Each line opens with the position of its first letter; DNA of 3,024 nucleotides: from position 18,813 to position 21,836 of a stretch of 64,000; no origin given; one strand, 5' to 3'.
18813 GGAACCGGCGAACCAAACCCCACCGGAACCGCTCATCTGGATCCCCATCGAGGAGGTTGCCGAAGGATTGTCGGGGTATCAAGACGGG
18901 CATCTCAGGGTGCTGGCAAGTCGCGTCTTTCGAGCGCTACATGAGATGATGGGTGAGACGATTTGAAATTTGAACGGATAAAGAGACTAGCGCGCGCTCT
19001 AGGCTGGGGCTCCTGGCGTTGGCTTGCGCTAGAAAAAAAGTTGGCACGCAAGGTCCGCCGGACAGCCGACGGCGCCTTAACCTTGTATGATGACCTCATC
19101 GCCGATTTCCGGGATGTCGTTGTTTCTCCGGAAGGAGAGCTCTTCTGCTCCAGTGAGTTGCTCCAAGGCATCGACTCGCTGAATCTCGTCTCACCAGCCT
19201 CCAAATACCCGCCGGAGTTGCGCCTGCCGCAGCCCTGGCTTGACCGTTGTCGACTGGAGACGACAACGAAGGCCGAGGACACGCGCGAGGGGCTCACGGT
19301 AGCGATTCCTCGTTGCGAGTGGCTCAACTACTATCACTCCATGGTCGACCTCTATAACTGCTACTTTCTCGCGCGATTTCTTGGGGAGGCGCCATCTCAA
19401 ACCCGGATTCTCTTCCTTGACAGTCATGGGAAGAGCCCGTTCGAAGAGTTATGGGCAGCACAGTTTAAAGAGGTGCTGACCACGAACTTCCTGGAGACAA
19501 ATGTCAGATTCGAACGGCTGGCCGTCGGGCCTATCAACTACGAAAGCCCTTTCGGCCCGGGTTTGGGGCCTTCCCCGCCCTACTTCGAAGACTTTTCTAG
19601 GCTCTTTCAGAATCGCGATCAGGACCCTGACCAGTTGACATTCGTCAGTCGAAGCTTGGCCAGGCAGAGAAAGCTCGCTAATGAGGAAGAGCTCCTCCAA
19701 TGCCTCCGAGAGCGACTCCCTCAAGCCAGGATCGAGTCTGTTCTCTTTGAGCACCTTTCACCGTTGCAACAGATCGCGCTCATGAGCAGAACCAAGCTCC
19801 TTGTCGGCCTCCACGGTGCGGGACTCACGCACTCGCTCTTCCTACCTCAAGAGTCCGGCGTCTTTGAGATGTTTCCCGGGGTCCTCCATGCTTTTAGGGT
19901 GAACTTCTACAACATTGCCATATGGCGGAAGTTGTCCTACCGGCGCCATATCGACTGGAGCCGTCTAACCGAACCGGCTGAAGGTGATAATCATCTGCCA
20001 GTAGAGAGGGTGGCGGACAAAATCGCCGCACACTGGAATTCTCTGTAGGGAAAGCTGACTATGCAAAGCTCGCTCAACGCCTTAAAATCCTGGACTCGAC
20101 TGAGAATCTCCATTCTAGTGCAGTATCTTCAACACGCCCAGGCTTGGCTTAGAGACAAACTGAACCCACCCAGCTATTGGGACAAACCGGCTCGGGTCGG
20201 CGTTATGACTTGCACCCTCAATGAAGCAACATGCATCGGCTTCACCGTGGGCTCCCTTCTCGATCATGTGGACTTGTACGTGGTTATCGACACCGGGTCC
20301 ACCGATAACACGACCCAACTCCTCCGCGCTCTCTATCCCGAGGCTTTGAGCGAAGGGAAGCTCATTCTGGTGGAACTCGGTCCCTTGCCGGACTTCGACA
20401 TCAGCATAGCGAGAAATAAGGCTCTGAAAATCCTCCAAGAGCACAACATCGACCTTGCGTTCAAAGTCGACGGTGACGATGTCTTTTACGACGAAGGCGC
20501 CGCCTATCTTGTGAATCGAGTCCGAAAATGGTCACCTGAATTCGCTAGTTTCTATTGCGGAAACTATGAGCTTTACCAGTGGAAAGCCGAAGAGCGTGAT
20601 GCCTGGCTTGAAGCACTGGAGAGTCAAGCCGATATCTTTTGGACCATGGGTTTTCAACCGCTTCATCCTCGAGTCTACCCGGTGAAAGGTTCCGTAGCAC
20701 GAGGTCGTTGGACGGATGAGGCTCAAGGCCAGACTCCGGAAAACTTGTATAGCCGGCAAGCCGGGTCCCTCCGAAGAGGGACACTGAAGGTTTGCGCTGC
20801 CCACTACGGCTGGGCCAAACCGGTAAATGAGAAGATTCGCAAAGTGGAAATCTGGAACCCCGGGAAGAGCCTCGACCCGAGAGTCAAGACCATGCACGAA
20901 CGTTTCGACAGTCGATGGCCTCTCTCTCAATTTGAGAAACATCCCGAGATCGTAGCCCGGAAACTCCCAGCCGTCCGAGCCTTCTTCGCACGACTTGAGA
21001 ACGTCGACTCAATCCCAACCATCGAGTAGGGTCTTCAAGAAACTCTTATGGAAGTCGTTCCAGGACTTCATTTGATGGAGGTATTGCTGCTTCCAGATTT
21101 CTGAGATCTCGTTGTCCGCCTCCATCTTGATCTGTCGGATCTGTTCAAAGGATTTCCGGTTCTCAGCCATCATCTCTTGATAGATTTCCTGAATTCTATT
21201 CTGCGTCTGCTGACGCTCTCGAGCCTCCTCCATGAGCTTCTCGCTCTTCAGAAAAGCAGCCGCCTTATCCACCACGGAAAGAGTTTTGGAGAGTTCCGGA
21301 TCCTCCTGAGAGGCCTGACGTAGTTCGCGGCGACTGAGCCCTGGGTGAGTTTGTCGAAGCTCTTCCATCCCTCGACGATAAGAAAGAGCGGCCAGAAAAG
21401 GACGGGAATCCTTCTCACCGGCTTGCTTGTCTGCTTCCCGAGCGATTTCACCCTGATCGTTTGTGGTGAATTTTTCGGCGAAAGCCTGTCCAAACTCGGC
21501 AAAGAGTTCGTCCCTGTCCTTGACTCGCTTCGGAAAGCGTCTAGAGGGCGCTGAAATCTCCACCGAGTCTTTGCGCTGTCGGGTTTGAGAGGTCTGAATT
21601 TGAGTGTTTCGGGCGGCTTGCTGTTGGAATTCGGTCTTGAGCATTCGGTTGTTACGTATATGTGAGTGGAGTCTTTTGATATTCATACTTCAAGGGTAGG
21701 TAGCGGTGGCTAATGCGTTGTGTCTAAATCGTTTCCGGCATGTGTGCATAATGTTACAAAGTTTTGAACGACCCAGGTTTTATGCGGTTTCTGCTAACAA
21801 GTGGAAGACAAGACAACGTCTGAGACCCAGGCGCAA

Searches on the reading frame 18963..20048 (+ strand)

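Call 46: search_protein_families(library=pfam, proteins=[window:18963-20048:+], max_evalue=0.001)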
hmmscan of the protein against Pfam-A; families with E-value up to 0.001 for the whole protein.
window:18963-20048:+ (361 aa): 1 family
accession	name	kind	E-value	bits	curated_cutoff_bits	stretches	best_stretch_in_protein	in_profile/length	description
PF04577.19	Glyco_transf_61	-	1e-18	68.4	27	1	123-300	1-136/137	Glycosyltransferase 61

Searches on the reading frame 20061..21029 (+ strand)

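Call 46: search_protein_families(library=pfam, proteins=[window:20061-21029:+], max_evalue=0.001)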
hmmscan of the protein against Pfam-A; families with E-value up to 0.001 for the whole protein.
window:20061-21029:+ (322 aa): 1 family
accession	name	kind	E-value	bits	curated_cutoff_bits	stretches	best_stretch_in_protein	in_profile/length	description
PF00535.33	Glycos_transf_2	-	2.1e-06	28.2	23.3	1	48-180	2-131/168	Glycosyl transferase family 2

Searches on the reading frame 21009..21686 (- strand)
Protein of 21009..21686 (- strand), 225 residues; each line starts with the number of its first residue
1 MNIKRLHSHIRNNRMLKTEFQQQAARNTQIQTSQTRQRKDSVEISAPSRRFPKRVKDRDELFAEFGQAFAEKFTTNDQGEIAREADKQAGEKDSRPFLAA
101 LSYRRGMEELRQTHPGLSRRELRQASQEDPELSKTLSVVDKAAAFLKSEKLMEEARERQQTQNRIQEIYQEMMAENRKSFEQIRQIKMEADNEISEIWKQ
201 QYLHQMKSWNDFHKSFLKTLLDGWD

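Call 62: search_protein_families(library=pfam, proteins=[window:21009-21686:-], max_evalue=0.001)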
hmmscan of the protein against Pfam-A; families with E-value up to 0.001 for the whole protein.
window:21009-21686:- (225 aa): 1 family
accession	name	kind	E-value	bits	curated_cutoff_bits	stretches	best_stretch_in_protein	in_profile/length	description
PF22516.1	PreP_C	-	0.00073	19.6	27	0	125-200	68-142/173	PreP C-terminal domain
